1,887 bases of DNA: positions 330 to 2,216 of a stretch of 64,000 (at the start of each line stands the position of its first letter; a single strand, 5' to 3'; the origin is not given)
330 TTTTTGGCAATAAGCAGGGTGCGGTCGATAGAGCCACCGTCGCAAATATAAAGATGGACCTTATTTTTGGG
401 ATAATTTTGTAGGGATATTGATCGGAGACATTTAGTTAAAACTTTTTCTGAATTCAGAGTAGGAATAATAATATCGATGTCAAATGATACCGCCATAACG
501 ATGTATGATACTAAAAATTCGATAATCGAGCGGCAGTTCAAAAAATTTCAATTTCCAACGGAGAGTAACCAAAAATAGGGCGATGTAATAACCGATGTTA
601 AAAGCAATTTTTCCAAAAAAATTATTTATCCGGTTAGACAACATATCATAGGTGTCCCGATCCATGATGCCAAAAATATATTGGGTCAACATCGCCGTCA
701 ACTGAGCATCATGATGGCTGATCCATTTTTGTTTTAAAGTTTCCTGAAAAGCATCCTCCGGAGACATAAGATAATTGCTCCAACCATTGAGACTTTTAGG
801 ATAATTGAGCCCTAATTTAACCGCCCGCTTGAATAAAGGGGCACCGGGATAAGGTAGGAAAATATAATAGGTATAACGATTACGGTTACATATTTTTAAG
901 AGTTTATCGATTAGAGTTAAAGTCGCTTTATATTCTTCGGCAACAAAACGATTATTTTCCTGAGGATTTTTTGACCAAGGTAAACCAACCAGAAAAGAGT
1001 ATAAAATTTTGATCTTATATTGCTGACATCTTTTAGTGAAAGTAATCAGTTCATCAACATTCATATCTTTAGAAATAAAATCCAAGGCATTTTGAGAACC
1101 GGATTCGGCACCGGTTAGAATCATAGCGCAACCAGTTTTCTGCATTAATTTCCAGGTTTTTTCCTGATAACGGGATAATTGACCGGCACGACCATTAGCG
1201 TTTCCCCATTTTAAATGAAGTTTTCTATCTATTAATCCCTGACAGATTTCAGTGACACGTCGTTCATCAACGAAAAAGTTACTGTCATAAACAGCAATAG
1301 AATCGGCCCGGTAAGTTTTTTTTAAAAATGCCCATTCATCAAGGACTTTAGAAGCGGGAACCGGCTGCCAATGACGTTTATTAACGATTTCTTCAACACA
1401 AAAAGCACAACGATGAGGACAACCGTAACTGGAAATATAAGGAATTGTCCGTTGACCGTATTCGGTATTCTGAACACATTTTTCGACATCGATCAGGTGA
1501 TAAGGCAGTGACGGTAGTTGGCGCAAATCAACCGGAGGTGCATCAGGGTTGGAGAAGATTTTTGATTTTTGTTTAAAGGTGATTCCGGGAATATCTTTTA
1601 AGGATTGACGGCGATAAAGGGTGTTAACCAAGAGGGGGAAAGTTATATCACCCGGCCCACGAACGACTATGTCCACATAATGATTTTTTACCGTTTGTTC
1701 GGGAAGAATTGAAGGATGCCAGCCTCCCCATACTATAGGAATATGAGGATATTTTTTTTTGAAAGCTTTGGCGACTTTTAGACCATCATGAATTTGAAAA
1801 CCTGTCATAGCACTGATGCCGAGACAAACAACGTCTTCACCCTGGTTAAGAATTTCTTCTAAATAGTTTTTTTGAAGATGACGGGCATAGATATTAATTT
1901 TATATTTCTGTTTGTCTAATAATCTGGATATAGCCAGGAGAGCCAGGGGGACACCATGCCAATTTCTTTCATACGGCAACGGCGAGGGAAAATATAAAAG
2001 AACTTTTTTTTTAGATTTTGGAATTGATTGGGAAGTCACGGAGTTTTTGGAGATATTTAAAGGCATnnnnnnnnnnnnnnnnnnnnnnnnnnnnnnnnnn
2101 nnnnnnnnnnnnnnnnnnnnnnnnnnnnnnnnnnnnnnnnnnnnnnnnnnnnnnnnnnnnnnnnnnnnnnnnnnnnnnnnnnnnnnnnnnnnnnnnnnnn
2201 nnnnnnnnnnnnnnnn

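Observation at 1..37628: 37-kb contiguous glycosylation super-locus combining GT2/GT4 enzymes, lipid-P-sugar synthases, a flippase, about 11 GT-C membrane transferases and B12-radical-SAM enzymes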

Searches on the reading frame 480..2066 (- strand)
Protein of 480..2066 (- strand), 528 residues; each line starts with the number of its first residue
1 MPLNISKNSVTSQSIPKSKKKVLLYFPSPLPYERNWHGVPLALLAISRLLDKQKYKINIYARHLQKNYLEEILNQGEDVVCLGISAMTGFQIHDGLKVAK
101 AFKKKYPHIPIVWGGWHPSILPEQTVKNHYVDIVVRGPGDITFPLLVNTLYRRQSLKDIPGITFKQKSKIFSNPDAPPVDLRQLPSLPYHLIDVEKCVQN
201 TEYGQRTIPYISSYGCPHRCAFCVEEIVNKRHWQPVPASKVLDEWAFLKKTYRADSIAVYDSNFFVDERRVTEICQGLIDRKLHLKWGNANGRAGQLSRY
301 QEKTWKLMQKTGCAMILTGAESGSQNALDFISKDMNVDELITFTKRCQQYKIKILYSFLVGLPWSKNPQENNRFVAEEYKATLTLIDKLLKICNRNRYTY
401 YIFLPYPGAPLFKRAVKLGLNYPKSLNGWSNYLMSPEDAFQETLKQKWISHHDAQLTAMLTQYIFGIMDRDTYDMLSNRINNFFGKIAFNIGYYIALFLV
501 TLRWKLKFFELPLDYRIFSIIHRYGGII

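Call 3: search_protein_families(library=pfam, proteins=[window:480-2066:-], max_evalue=0.01)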
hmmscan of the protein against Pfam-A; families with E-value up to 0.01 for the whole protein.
window:480-2066:- (528 aa): 2 families
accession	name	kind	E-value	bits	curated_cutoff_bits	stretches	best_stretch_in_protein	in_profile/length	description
PF02310.24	B12-binding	-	6.1e-13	49.1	32.1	1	39-146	13-120/121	B12 binding domain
PF04055.27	Radical_SAM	-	4.3e-07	30.7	29.5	1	211-363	2-152/166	Radical SAM superfamily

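Call 12: search_protein_families(library=ncbifam, proteins=[window:480-2066:-], max_evalue=0.01)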
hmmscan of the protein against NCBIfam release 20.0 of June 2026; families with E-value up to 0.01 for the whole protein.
window:480-2066:- (528 aa): 20 families
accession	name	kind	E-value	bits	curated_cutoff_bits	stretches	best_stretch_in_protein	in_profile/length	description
TIGR03471.1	HpnJ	equivalog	8.5e-35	120.5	577.6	1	36-419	36-391/472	hopanoid biosynthesis associated radical SAM protein HpnJ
NF050148.1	rSAM_ApyD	equivalog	2.1e-30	105.7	750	1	60-438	58-415/645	RiPP biosynthesis radical SAM protein ApyD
TIGR02026.1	BchE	equivalog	2e-26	92.9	481.35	1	67-383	53-363/497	magnesium-protoporphyrin IX monomethyl ester anaerobic oxidative cyclase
TIGR04385.1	B12_rSAM_cofa1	equivalog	3.6e-25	89.1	450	1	102-366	93-350/438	B12 lower ligand biosynthesis radical SAM protein BzaD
TIGR04072.2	rSAM_ladder_B12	equivalog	1.8e-21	76.3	360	1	98-436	89-393/443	lipid biosynthesis B12-binding/radical SAM protein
NF038361.1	rSAM_Sden_1168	equivalog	3.3e-21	75.4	575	1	67-369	131-440/560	Sden_1168 family B12-binding radical SAM P-methyltransferase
TIGR04479.1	bcpD_PhpK_rSAM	subfamily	6.1e-19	67.8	600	1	44-364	76-393/504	PhpK family radical SAM P-methyltransferase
TIGR04013.1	B12_SAM_MJ_1487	hypoth_equivalog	1.1e-18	67.2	251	2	64-228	30-172/382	TIGR04013 family B12-binding domain/radical SAM domain-containing protein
TIGR03975.1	rSAM_ocin_1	subfamily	3e-18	65.7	281.85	1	68-366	120-416/606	RiPP maturation radical SAM C-methyltransferase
TIGR04367.1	HpnR_B12_rSAM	equivalog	1e-14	53.9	650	1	21-367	2-340/490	hopanoid C-3 methylase HpnR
TIGR04014.1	B12_SAM_MJ_0865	equivalog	3.3e-14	52.5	360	1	107-387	67-334/434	methyl-coenzyme M reductase glutamine C-methyltransferase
NF033712.0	B12_rSAM_KedN5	subfamily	1.5e-13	49.9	700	1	70-266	55-253/624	KedN5 family methylcobalamin-dependent radical SAM C-methyltransferase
NF033070.1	rSAM_AprD4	equivalog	9.4e-12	44.5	500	1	190-419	179-394/456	AprD4 family radical SAM diol-dehydratase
NF040542.1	rSAM_RCCLKC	equivalog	9.8e-12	44.7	450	1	42-367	15-337/423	arsinothricin biosynthesis radical SAM protein ArsL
TIGR04295.1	B12_rSAM_oligo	hypoth_equivalog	4.3e-10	38.9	400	1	114-337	107-318/422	TIGR04295 family B12-binding domain-containing radical SAM protein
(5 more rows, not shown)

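Call 16: find_encoding_contigs(protein=window:480-2066:-, flank=10000, max_places=4)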
Protein window:480-2066:- (528 aa): 4 contigs read that carry it; 1 place shown.
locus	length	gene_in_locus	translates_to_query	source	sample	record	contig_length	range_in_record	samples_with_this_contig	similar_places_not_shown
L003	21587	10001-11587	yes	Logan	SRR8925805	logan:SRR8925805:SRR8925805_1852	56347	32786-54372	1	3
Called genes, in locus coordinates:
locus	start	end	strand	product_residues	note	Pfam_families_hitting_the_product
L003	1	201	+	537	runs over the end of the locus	PF10131:PTPS_related (weak)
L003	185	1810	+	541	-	-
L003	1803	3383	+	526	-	-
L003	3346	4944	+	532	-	PF02366:PMT (weak)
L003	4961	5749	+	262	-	PF00535:Glycos_transf_2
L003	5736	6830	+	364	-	PF13439:Glyco_transf_4, PF20706:GT4-conflict, PF00534:Glycos_transf_1, PF13692:Glyco_trans_1_4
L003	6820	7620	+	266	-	PF00535:Glycos_transf_2, PF10111:Glyco_tranf_2_2 (faint)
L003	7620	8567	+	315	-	PF10111:Glyco_tranf_2_2 (faint), PF13641:Glyco_tranf_2_3 (faint), PF00535:Glycos_transf_2 (weak), PF13632:Glyco_trans_2_3 (weak)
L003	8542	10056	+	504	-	PF02310:B12-binding (weak), PF04055:Radical_SAM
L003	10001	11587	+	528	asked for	PF02310:B12-binding, PF04055:Radical_SAM (weak)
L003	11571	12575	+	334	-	PF00535:Glycos_transf_2, PF13641:Glyco_tranf_2_3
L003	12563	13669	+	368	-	PF13439:Glyco_transf_4, PF13579:Glyco_trans_4_4, PF20706:GT4-conflict (weak), PF00534:Glycos_transf_1, PF13692:Glyco_trans_1_4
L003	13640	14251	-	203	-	PF08241:Methyltransf_11, PF13489:Methyltransf_23, PF13649:Methyltransf_25 (weak)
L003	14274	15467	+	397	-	PF00534:Glycos_transf_1, PF13692:Glyco_trans_1_4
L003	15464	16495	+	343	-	PF04055:Radical_SAM, PF13186:SPASM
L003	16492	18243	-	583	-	PF00515:TPR_1 (faint), PF07719:TPR_2 (faint), PF13181:TPR_8 (faint), PF13414:TPR_11 (faint), PF13431:TPR_17 (faint), PF13371:TPR_9 (faint), PF13424:TPR_12 (faint), PF14559:TPR_19 (weak), +2 more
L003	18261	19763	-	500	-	PF02310:B12-binding, PF04055:Radical_SAM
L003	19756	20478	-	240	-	PF01073:3Beta_HSD, PF01370:Epimerase, PF04321:RmlD_sub_bind, PF02719:Polysacc_synt_2 (weak), PF07993:NAD_binding_4, PF16363:GDP_Man_Dehyd (weak)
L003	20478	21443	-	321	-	PF01933:CofD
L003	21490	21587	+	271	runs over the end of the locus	PF01061:ABC2_membrane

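Call 51: find_related_loci(query=window:480-2066:-, collection=metagenome_contigs, flank=10000)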
Query window:480-2066:- (528 aa) in metagenome_contigs; peptide patterns used: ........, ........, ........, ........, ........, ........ (x = any residue, [..] = any of these).
128 stretches matched a pattern; 9 encode a relative of the query (tblastn E <= 1e-3); 9 distinct loci.
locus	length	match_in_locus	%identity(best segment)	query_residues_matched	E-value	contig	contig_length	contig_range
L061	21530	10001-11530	79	19-528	0e+0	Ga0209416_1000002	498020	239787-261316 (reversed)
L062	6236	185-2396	78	1-528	0e+0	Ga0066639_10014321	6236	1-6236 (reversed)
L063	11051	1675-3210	71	17-528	0e+0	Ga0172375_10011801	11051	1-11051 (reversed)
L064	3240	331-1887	68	3-527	0e+0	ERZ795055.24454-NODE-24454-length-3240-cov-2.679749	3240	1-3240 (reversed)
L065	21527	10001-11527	72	20-528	0e+0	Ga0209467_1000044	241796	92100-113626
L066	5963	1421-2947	72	20-528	0e+0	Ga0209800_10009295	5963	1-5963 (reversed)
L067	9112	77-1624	71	13-528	0e+0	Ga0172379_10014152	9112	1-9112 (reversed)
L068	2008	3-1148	68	147-528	0e+0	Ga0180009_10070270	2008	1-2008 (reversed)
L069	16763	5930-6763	26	90-363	4e-7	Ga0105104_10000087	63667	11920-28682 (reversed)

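Call 82: search_protein_families(library=pfam, proteins=[L003:16492-18243:-, L003:15464-16495:+, L003:18261-19763:-, L003:19756-20478:-, L003:13640-14251:-], max_evalue=0.1)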
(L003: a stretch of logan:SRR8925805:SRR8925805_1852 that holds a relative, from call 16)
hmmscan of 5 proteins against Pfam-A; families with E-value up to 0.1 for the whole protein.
L003:16492-18243:- (583 aa): 25 families
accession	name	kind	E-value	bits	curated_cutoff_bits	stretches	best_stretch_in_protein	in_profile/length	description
PF00515.34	TPR_1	-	7.7e-12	44.9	27.8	1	464-492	1-29/34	Tetratricopeptide repeat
PF07719.23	TPR_2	-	1.2e-11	44.3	27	1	464-496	1-33/34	Tetratricopeptide repeat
PF14559.12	TPR_19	-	7.2e-10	39.5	25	1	509-569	2-62/68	Tetratricopeptide repeat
PF13431.12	TPR_17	-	7.7e-10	38.7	24.4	2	460-484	9-33/34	Tetratricopeptide repeat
PF13181.12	TPR_8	-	2.6e-09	36.9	25.7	1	464-495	1-32/34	Tetratricopeptide repeat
PF13428.12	TPR_14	-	7.7e-08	32.7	23.5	1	537-569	6-38/44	Tetratricopeptide repeat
PF13424.12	TPR_12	-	5.4e-07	30.2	30.1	2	464-528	3-75/77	Tetratricopeptide repeat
PF13414.12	TPR_11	-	7.5e-07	29.2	26.8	1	443-478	7-42/42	TPR repeat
PF13432.12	TPR_16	-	1.9e-06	28.7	32.7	1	512-565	11-64/65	Tetratricopeptide repeat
PF13371.12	TPR_9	-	1.6e-05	25.2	35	0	513-575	10-72/73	Tetratricopeptide repeat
PF12895.13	ANAPC3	-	9.5e-05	23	27.2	1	514-566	5-56/82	Anaphase-promoting complex, cyclosome, subunit 3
PF23914.1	TPR_CcmH_CycH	-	0.00061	20.1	42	1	489-570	41-125/158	Cytochrome c-type biogenesis protein H TPR domain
PF13174.12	TPR_6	-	0.0012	19.8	26.3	0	539-564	7-32/33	Tetratricopeptide repeat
PF14561.12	TPR_20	-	0.0031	18.2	25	1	518-567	8-57/90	Tetratricopeptide repeat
PF10602.15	RPN7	-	0.004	17.3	29.6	1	440-530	13-105/174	26S proteasome subunit RPN7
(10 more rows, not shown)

L003:15464-16495:+ (343 aa): 4 families
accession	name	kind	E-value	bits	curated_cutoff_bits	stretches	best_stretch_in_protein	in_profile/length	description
PF04055.27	Radical_SAM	-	1.2e-16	61.7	29.5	1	45-200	1-161/166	Radical SAM superfamily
PF13186.11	SPASM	-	5.3e-13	49.5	21.5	1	267-336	1-66/67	Iron-sulfur cluster-binding domain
PF00743.25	FMO-like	-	0.0007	18.6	22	1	135-215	246-323/532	Flavin-binding monooxygenase-like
PF05187.19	Fer4_ETF_QO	-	0.052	14.2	24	0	41-73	66-96/104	Electron transfer flavoprotein-ubiquinone oxidoreductase, 4Fe-4S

L003:18261-19763:- (500 aa): 4 families
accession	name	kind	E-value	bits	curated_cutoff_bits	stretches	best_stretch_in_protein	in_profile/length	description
PF04055.27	Radical_SAM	-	4.7e-27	95.6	29.5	1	215-379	2-166/166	Radical SAM superfamily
PF02310.24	B12-binding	-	5.1e-24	84.9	32.1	1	23-151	8-120/121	B12 binding domain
PF19864.5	Radical_SAM_N2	-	0.029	14.2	29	0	103-155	75-125/151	Radical SAM proteins, N-terminal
PF01994.21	Trm56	-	0.067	13.6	25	0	74-126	12-63/119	tRNA ribose 2'-O-methyltransferase, aTrm56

L003:19756-20478:- (240 aa): 10 families
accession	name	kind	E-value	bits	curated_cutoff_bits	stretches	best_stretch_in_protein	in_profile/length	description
PF01370.27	Epimerase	-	7.7e-19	68.5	20.9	1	5-107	3-125/240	NAD dependent epimerase/dehydratase family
PF04321.23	RmlD_sub_bind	-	1.2e-18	67.7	27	1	3-112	3-117/287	RmlD substrate binding domain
PF01073.25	3Beta_HSD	-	1.6e-12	47.5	22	1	33-105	50-125/280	3-beta hydroxysteroid dehydrogenase/isomerase family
PF16363.11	GDP_Man_Dehyd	-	3.4e-11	43.6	27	1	34-107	58-139/332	GDP-mannose 4,6 dehydratase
PF07993.18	NAD_binding_4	-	6.4e-10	39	20.1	1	39-113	78-154/258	Male sterility protein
PF02719.21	Polysacc_synt_2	-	9.2e-07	28.8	20.2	1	35-98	61-129/293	Polysaccharide biosynthesis protein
PF13460.12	NAD_binding_10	-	0.00012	22.4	27.2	1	7-102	1-102/184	NAD(P)H-binding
PF01113.26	DapB_N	-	0.019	15.5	25.6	0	2-65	2-67/124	Dihydrodipicolinate reductase, N-terminus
PF21538.2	Med15_M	-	0.055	14.1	24.2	0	166-205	36-74/110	ARC105/Med15 mediator subunit central domain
PF02670.22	DXP_reductoisom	-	0.066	14.3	21.7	0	4-121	2-122/129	1-deoxy-D-xylulose 5-phosphate reductoisomerase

L003:13640-14251:- (203 aa): 8 families
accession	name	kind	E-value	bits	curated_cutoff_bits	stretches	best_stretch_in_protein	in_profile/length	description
PF08241.18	Methyltransf_11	-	5.6e-09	37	21.2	1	55-103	48-93/95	Methyltransferase domain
PF13489.12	Methyltransf_23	-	3.5e-08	33.8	27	1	66-172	79-163/164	Methyltransferase domain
PF13649.12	Methyltransf_25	-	1.6e-06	29.1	27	1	56-101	53-97/97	Methyltransferase domain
PF13847.12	Methyltransf_31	-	9.7e-05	22.5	27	1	53-113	58-118/145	Methyltransferase domain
PF08242.18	Methyltransf_12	-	0.00016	22.7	30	1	58-103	53-98/98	Methyltransferase domain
PF01209.24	Ubie_methyltran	-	0.007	16.2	20.1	1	59-179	107-224/233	ubiE/COQ5 methyltransferase family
PF05148.21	Methyltransf_8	-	0.016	15.5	27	1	52-105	107-156/219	Hypothetical methyltransferase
PF03141.22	Methyltransf_29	-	0.097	11.7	23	0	60-105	173-217/506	Putative S-adenosyl-L-methionine-dependent methyltransferase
